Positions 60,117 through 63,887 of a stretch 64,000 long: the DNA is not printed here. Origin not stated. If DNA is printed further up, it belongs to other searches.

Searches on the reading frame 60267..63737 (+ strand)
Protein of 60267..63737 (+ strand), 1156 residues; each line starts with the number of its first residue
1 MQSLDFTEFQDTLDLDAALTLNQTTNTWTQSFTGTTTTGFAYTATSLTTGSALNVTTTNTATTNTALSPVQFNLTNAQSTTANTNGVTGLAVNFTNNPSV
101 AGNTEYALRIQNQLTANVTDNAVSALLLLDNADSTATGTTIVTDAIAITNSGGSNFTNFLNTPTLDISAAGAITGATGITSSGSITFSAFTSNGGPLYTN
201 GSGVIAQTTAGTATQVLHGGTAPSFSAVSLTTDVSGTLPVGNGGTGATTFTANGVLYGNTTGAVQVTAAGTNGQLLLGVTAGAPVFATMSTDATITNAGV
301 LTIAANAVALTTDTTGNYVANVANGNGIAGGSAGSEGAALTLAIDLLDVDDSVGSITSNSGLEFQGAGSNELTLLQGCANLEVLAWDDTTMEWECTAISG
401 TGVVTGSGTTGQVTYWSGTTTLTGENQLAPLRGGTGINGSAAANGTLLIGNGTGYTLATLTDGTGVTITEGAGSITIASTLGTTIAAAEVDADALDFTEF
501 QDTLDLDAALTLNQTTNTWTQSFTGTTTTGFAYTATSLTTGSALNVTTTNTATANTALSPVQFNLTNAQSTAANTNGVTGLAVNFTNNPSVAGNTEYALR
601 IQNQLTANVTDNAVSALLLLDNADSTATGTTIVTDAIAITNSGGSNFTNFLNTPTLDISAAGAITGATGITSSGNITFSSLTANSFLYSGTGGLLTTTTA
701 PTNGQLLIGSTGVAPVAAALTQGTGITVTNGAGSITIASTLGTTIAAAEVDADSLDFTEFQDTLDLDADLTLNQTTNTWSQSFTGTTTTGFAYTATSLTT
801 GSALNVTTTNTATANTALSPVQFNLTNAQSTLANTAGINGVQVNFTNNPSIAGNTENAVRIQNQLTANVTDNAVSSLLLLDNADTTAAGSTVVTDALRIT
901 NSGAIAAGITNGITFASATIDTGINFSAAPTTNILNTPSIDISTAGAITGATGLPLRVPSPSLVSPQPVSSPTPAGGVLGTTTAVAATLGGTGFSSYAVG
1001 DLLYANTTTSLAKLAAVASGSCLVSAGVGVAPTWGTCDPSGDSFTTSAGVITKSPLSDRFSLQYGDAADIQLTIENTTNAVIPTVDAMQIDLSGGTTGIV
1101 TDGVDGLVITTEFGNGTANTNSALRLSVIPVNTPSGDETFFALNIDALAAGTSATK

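Call 89: search_protein_families(library=pfam, proteins=[window:60267-63737:+], max_evalue=0.01)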
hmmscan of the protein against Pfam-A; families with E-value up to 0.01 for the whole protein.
window:60267-63737:+ (1156 aa): 2 families
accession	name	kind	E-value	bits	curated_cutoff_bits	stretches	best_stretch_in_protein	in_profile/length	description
PF23849.1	Phage_TTP_2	-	8.6e-05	23.1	27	0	495-528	59-92/177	Phage tail tube protein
PF18259.7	CBM65_1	-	0.0053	17.3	25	0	774-816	6-48/113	Carbohydrate binding module 65 domain 1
